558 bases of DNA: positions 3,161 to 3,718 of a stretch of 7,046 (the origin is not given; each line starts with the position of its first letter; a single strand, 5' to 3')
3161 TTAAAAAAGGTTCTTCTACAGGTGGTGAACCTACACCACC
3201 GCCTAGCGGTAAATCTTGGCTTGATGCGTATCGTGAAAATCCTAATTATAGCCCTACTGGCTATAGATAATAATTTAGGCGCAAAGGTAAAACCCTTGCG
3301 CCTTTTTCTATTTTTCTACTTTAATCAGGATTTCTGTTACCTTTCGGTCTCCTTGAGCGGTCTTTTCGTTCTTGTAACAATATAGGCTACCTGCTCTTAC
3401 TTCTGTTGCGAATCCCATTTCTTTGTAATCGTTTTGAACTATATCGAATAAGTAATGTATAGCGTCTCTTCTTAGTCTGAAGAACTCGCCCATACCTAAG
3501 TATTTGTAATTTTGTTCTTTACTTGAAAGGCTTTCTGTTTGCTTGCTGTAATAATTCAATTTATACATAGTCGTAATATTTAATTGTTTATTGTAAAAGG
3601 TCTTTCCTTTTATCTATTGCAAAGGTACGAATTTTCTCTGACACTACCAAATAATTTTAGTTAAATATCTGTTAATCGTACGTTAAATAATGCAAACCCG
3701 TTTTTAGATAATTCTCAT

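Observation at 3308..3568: An antisense-strand protein gene in a microvirus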

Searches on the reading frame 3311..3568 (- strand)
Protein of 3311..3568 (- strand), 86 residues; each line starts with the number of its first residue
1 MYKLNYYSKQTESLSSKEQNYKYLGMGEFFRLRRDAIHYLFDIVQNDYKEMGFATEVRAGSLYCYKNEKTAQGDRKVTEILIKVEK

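Call 6: search_solved_structures(query=window:3311-3568:-, max_evalue=10, show_alignments=2)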
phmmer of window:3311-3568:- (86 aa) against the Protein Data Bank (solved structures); distinct sequences matched with E-value up to 10: 4.
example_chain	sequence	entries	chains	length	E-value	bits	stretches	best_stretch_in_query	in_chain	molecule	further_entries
3cmu_A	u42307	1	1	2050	7e-10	42.4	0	28-78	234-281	Protein recA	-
3cmt_A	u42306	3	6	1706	2.2e-08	37.6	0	28-78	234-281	Protein recA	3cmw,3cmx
3cmv_A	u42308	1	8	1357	1.4e-06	31.9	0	28-78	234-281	Protein recA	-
7t6f_A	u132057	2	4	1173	0.032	18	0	41-83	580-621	Tyrosine-protein kinase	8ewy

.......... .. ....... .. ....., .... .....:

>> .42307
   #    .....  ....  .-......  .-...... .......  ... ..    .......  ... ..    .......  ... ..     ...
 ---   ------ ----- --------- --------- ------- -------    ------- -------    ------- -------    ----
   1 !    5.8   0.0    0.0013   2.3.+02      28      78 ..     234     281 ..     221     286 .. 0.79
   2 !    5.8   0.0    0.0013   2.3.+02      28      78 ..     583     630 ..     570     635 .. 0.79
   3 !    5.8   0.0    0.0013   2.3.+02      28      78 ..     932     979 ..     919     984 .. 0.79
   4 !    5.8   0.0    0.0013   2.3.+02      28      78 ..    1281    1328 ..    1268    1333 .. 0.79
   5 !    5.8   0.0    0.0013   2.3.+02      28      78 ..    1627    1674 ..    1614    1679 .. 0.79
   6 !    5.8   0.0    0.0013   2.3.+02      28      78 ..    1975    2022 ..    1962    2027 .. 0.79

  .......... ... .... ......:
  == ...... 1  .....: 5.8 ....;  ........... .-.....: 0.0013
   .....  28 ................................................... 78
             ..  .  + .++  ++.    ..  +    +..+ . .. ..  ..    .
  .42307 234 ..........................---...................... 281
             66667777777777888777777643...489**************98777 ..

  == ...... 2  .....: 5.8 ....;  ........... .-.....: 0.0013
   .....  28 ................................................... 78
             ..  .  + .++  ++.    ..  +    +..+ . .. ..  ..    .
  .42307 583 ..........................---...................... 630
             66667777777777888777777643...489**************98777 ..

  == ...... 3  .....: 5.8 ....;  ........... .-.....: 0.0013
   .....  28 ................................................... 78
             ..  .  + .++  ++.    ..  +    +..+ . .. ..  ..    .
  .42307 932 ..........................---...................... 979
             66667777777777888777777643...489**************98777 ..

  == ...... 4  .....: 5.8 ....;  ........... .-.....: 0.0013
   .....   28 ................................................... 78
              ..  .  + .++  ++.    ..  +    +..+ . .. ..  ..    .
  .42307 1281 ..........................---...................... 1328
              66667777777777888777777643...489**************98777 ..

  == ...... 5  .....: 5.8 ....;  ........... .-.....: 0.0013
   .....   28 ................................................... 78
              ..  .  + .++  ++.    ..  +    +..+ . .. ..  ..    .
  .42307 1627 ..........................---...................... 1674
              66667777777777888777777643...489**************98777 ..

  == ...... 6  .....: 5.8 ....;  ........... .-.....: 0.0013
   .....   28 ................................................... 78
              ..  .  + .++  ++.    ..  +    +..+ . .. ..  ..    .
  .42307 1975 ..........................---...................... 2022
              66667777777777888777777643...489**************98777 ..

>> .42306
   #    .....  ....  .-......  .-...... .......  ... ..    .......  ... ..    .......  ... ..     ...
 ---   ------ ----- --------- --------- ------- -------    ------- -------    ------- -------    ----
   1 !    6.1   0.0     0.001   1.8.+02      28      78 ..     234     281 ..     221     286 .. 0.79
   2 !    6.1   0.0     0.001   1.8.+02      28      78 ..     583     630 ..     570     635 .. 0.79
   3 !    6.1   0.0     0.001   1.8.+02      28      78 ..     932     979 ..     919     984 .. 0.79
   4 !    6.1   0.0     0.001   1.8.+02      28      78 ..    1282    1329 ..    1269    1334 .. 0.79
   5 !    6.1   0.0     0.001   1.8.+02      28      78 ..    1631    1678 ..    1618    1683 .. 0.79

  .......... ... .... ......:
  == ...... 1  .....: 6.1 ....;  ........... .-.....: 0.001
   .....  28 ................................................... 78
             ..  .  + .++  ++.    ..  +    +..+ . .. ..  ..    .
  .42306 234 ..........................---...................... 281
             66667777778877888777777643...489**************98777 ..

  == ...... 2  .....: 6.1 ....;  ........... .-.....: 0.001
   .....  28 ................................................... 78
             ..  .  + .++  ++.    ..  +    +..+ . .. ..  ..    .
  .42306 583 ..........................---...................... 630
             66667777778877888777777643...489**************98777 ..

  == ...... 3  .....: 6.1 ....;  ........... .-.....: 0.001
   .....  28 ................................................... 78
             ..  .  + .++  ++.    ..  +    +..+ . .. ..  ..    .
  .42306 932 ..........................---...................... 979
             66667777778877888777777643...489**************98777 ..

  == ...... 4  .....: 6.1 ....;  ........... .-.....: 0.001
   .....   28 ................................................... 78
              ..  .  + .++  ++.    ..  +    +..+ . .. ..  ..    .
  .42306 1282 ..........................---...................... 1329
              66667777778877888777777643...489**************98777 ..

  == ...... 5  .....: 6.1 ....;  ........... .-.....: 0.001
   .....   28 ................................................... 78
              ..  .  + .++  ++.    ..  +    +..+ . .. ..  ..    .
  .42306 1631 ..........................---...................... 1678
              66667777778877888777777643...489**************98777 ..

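Call 7: search_protein_families(library=pfam, proteins=[window:3311-3568:-], max_evalue=1)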
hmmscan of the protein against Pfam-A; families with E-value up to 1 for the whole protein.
window:3311-3568:- (86 aa): 1 family
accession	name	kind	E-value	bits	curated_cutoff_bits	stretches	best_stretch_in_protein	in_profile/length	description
PF21096.2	RecA_C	-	0.014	16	27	1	58-82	15-39/57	RecA C-terminal domain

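Call 8: search_protein_families(library=phrogs, proteins=[window:3311-3568:-], max_evalue=1)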
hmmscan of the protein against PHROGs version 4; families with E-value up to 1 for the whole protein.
window:3311-3568:- (86 aa): 1 family
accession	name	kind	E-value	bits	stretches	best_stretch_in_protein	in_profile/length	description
phrog_34121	-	unknown function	0.13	13.5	1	37-81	32-73/79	-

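Call 9: search_dna_similar(query=window:3311-3568:-, collection=phages, mode=protein, max_evalue=1, max_rows=30)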
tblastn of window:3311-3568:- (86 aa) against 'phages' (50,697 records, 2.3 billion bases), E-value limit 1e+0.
Records with a match: 8; places in all: 9; records where one place covers at least 80% of the query: 8.
Best place of each record, by identity: <60% 8.
By first word of the organism name: Microviridae 4; Microvirus 4.
By host as written in the record: porcine 4; - 3; Homo sapiens 1.
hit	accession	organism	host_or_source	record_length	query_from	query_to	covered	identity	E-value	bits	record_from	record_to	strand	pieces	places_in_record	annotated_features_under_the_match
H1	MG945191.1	Microviridae sp.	pig feces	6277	1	86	100%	52.3%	1e-19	87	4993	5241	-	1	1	none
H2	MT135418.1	Microvirus sp.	porcine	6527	1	86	100%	50.0%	9e-20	87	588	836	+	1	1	none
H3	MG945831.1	Microviridae sp.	pig feces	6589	1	86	100%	48.8%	2e-16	77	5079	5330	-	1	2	none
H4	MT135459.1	Microvirus sp.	porcine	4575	1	80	93%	50.6%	3e-15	74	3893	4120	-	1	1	none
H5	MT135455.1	Microvirus sp.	porcine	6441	1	86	100%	44.9%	8e-15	73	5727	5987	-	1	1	none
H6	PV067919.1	Microviridae sp.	Homo sapiens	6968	1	86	100%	41.4%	4e-7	51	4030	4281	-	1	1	none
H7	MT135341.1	Microvirus sp.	porcine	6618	1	86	100%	40.7%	4e-13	68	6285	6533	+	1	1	none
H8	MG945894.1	Microviridae sp.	dog feces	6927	1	86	100%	37.2%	2e-9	57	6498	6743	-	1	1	similar to hypothetical protein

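Call 20: find_homologous_proteins(query=window:3311-3568:-, max_evalue=0.001)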
Query window:3311-3568:- (86 aa): 234 proteins with E <= 0.001 among 234 candidates; the best 120 are listed.
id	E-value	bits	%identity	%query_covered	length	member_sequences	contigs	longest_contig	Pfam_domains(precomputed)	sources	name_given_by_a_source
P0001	7.1e-46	171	93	100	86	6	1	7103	-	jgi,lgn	jgi:hypothetical protein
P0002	1.3e-45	170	92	100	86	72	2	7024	-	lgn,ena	-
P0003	2.8e-44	166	90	100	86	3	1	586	-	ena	-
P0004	6.9e-44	165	87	100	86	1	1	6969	-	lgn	-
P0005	9.2e-44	165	90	100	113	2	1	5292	-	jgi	jgi:hypothetical protein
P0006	5.3e-43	162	86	100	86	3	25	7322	-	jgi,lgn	jgi:hypothetical protein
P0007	1.1e-42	161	86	100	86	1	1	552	-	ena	-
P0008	1.6e-42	161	84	100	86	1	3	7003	-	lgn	-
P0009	2.0e-42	160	85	100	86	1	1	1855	-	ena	-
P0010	2.2e-42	160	86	100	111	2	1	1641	-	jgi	jgi:hypothetical protein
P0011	7.8e-42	158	84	100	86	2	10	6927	-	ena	-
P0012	8.3e-42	158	85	100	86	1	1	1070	-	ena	-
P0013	1.2e-41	158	86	100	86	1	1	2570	-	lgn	-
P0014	3.3e-41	156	85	100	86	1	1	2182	-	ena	-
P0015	4.4e-41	156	84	100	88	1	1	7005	-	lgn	-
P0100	1.3e-33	132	72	100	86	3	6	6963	-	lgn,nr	nr:MAG TPA: hypothetical protein [Microviridae sp.]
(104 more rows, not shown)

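Call 22: find_related_loci(query=A1, collection=viral_contigs, flank=7000)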
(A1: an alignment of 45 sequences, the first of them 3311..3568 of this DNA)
Query A1 (86 aa) in viral_contigs; peptide patterns used: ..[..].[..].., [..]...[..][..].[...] (x = any residue, [..] = any of these).
133 stretches matched a pattern; 3 encode a relative of the query (tblastn E <= 1e-3); 3 distinct loci.
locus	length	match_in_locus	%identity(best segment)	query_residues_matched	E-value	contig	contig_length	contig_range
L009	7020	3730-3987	88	1-86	2e-50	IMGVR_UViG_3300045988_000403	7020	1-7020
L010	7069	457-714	70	1-86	1e-39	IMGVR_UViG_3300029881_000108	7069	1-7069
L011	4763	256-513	67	1-86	4e-39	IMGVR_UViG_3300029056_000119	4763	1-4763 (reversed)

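Call 23: find_related_loci(query=A1, collection=genome_contigs, flank=10000)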
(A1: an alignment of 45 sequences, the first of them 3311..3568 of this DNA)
Query A1 (86 aa) in genome_contigs; peptide patterns used: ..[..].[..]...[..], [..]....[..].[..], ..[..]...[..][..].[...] (x = any residue, [..] = any of these).
178 stretches matched a pattern, but none encodes a relative of the query by tblastn (E <= 1e-3).

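Call 29: find_related_loci(query=A1, collection=metagenome_contigs, flank=7500)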
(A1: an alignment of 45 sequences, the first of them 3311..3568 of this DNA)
Query A1 (86 aa) in metagenome_contigs; peptide patterns used: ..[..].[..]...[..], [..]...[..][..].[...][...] (x = any residue, [..] = any of these).
220 stretches matched a pattern; 18 encode a relative of the query (tblastn E <= 1e-3); 18 distinct loci.
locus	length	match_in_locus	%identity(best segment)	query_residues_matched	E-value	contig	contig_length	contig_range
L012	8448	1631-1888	94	1-86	1e-52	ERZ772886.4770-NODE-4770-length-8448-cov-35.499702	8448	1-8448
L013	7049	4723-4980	92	1-86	6e-52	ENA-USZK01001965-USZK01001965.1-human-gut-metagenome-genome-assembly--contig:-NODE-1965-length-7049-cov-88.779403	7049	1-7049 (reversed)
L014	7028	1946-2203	91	1-86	2e-51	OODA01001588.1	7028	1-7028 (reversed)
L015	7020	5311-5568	88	1-86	1e-49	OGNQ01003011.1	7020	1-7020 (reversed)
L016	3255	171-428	79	1-86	2e-45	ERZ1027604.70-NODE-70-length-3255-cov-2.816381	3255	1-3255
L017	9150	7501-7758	73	1-86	2e-43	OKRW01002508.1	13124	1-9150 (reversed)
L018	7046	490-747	74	1-86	2e-42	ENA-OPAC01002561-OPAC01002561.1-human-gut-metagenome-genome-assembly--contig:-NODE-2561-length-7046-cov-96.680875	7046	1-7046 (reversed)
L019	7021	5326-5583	73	1-86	2e-40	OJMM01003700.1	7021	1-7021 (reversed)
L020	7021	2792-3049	73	1-86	2e-40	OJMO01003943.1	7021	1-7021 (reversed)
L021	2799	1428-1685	70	1-86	6e-39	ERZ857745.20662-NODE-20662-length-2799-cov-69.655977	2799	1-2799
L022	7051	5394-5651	70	1-86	3e-39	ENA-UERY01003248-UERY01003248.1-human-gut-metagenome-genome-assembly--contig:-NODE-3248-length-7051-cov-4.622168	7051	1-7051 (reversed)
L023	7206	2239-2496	69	1-86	1e-38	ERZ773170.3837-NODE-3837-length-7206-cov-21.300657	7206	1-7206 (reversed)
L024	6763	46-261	71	15-86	5e-34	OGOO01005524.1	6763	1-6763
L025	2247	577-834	55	1-86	7e-28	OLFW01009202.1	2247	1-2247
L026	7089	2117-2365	53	1-86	1e-26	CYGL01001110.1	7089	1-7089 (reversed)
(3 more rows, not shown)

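Call 34: search_protein_representatives(alignment_id=A2)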
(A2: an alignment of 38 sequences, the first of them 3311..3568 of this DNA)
Query: 38 sequences, 86 profile positions. Proteins with E-value up to 0.001 (for the whole library): 20; up to 1e-10: 16; up to 1e-30: 1. The best 20 are listed.
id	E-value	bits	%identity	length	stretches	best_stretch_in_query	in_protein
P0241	2.6e-41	155.9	-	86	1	1-86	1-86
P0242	1.4e-27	111.9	-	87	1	1-86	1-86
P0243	1.2e-21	92.9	-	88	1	1-86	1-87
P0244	2.2e-19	85.7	-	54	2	43-86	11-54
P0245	4.2e-18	81.5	-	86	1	1-86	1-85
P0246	1.3e-17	79.9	-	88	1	1-86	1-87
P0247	9.5e-17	77.2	-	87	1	1-86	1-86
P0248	1.3e-16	76.7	-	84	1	1-86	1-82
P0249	1.1e-15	73.7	-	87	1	26-86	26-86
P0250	4.3e-15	71.9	-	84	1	1-85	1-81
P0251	1.6e-13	66.9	-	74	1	25-86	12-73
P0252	2.1e-12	63.3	-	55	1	1-61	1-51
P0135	2.3e-12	63.2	-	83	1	1-86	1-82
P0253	4.4e-12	62.2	-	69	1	40-85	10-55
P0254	6.1e-12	61.8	-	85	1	1-86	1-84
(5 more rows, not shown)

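Call 49: predict_structure(alignment_id=A5)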
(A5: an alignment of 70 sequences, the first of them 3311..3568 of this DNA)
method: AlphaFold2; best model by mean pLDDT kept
length: 86 residues; sequences in the alignment: 70
mean_pLDDT: 87.7   pTM: 0.73
mean pLDDT of the five models: 87.7, 85.7, 85.1, 83.9, 79.8
residues with pLDDT >= 90: 41; 70-90: 40; 50-70: 5; < 50: 0
segments of 3 or more residues with pLDDT < 50: none
pLDDT, mean of each block of 10 residues (from residue 1): 91 70 86 87 94 92 92 87 91
secondary structure, 60 per line:
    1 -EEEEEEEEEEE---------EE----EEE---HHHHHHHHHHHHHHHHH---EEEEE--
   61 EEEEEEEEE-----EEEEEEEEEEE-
elements in order: E2-12 E28-30 H34-50 E54-58 E61-69 E75-85

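Call 53: fold_search(model_id=the predicted structure, library=pdb)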
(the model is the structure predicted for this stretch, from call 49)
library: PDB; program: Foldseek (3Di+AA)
matches with E <= 10: 827; with E <= 0.001: 0
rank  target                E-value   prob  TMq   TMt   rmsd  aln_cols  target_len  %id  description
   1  5gpo_B                3.3e-02  0.44  0.28  0.21  10.0        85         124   14  The sensor domain structure of the zinc-responsive histidine kinase CzcS from Pseudomonas Aeruginosa (released 2017-08-09)
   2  8fbp_K                4.9e-02  0.25  0.27  0.07  18.2        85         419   18  Glutamine synthetase from Pseudomonas aeruginosa, filament double-unit in compressed conformation (released 2024-02-14)
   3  5gpo_A                5.7e-02  0.35  0.29  0.22   9.8        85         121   13  The sensor domain structure of the zinc-responsive histidine kinase CzcS from Pseudomonas Aeruginosa (released 2017-08-09)
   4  4har_E                5.7e-02  0.28  0.31  0.28  10.8       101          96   11  Crystal Structure of Rubella virus capsid protein (residues 127-277) (released 2013-12-11)
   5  4zy8_B                6.1e-02  0.21  0.27  0.18   9.9        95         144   13  K. lactis Lst4 longin domain (released 2016-04-13)
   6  4har_F                9.1e-02  0.16  0.29  0.26  10.6       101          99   12  Crystal Structure of Rubella virus capsid protein (residues 127-277) (released 2013-12-11)
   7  9rs8_B                9.1e-02  0.14  0.23  0.09  10.5        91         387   14  human Fuzzy-Inturned (released 2025-07-30)
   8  4har_D                1.1e-01  0.20  0.30  0.27  10.6        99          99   11  Crystal Structure of Rubella virus capsid protein (residues 127-277) (released 2013-12-11)
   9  9t0n                  1.1e-01  0.08  0.21  0.08  12.4       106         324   12  Crystal structure of TagF (ACIAD2683) from Acinetobacter baylyi ADP1 (released 2025-11-12)
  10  8yl2_A                1.4e-01  0.30  0.35  0.12  10.1        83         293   12  Crystal Structure of Homo Tetrameric RagA-like small GTPase from Asgard Lokiarchaeota (LokiRagO) in complex with GTP (released 2025-09-10)
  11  4har_B                1.4e-01  0.18  0.31  0.27  10.7        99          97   11  Crystal Structure of Rubella virus capsid protein (residues 127-277) (released 2013-12-11)
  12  4har_C                1.6e-01  0.14  0.28  0.24  10.8       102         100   11  Crystal Structure of Rubella virus capsid protein (residues 127-277) (released 2013-12-11)
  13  9y6s_7R               1.7e-01  0.13  0.28  0.24  11.5        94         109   11  96-nm repeat of the Leishmania tarentolae doublet microtubule (released 2025-12-17)
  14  2p7j_B                2.1e-01  0.30  0.35  0.13  12.2        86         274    9  Crystal structure of the domain of putative sensory box/GGDEF family protein from Vibrio parahaemolyticus (released 2007-05-01)
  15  8yl2_B                2.1e-01  0.28  0.36  0.12  10.4        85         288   12  Crystal Structure of Homo Tetrameric RagA-like small GTPase from Asgard Lokiarchaeota (LokiRagO) in complex with GTP (released 2025-09-10)
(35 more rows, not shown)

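Call 58: fold_search(model_id=the predicted structure, library=viral)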
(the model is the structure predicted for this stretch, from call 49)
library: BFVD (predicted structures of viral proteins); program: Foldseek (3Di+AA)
matches with E <= 10: 1291; with E <= 0.001: 3
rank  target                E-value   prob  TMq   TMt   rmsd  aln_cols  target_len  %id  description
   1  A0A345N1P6            2.1e-09  1.00  0.79  0.79   3.0        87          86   44  (no name in the UniProt tables at hand)
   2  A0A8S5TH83            7.2e-04  1.00  0.51  0.24   5.3        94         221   15  Uncharacterized protein [Myoviridae sp. ctIty1]
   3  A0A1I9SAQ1            7.7e-04  1.00  0.62  0.65   3.8        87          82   14  Uncharacterized protein [Rhodococcus phage Weasels2]
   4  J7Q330                1.7e-03  0.91  0.32  0.32   6.3        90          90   19  Uncharacterized protein [Alphaspiravirus yamagawaense]
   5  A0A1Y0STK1            3.7e-03  0.99  0.48  0.49   4.7        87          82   11  Uncharacterized protein [Pseudomonas phage Phabio]
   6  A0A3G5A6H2            4.5e-03  0.97  0.42  0.28   6.6        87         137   15  Uncharacterized protein [Hyperionvirus sp.]
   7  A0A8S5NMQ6            5.6e-03  0.89  0.38  0.40   7.8        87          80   13  Uncharacterized protein [Siphoviridae sp. ctQU013]
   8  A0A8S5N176            6.0e-03  0.96  0.42  0.33   6.3        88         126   11  Uncharacterized protein [Siphoviridae sp. ct43U4]
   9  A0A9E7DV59            6.0e-03  0.72  0.28  0.31   7.5        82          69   11  (no name in the UniProt tables at hand)
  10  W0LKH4                6.0e-03  0.69  0.33  0.31   6.3        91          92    8  (no name in the UniProt tables at hand)
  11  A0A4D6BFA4            6.8e-03  1.00  0.51  0.59   5.5        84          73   12  (no name in the UniProt tables at hand)
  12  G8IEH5                6.8e-03  0.69  0.28  0.32   6.9        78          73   10  Uncharacterized protein [Mycobacterium phage Bongo]
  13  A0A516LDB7            9.0e-03  0.91  0.39  0.31   6.3        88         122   16  (no name in the UniProt tables at hand)
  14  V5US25                9.0e-03  0.41  0.27  0.23  11.4        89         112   11  Uncharacterized protein [Mycobacterium phage Suffolk]
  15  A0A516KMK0            1.1e-02  0.87  0.40  0.43   5.5        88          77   11  Uncharacterized protein [Bacillus phage vB_BmeM-Goe8]
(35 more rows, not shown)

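Call 73: search_dna_similar(query=window:3311-3568:-, collection=plasmids, mode=protein, max_evalue=1)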
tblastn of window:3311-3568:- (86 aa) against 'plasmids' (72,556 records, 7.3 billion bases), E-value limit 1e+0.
No match.

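Call 89: search_protein_families(library=pfam, alignment_id=A5, max_evalue=1)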
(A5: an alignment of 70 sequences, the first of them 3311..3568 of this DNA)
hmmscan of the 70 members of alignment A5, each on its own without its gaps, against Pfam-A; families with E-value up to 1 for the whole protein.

A. member 1, window:3311-3568:- (86 aa): 1 family
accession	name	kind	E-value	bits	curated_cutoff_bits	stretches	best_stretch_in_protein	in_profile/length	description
PF21096.2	RecA_C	-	0.014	16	27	1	58-82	15-39/57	RecA C-terminal domain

B. families by the number of members that match (of 70 scanned): 17 families
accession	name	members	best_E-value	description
PF24997.1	PSF1_C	12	0.0029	PSF1 C-terminal domain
PF21421.2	ATR1_WY-dom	8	0.047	Avirulence protein ATR1, WY-domain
PF04671.17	Ag332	5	0.14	Erythrocyte membrane-associated giant protein antigen 332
PF22830.1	CATSPERB_head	4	0.03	CATSPERB head domain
PF25402.1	PH_28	4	0.048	Kinetoplastid PH-like domain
PF21096.2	RecA_C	3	0.014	RecA C-terminal domain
PF07215.16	DUF1419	2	0.057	Protein of unknown function (DUF1419)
PF16373.10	DUF4985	2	0.066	Domain of unknown function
PF23870.1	DUF7225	2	0.3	Domain of unknown function (DUF7225)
PF08485.16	Polysacc_syn_2C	1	0.033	Polysaccharide biosynthesis protein C-terminal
PF20774.2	InhA-like_VEG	1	0.04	Immune inhibitor A-like metallopeptidase, VEG domain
PF20500.4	DNA-PKcs_N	1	0.08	DNA-PKcs, N-terminal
PF18059.6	Csd3_N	1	0.12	Csd3 N-terminal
PF23989.1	PilB3_C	1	0.14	PilB3-like, C-terminal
PF10243.14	MIP-T3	1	0.17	Microtubule-binding protein MIP-T3 CH-like domain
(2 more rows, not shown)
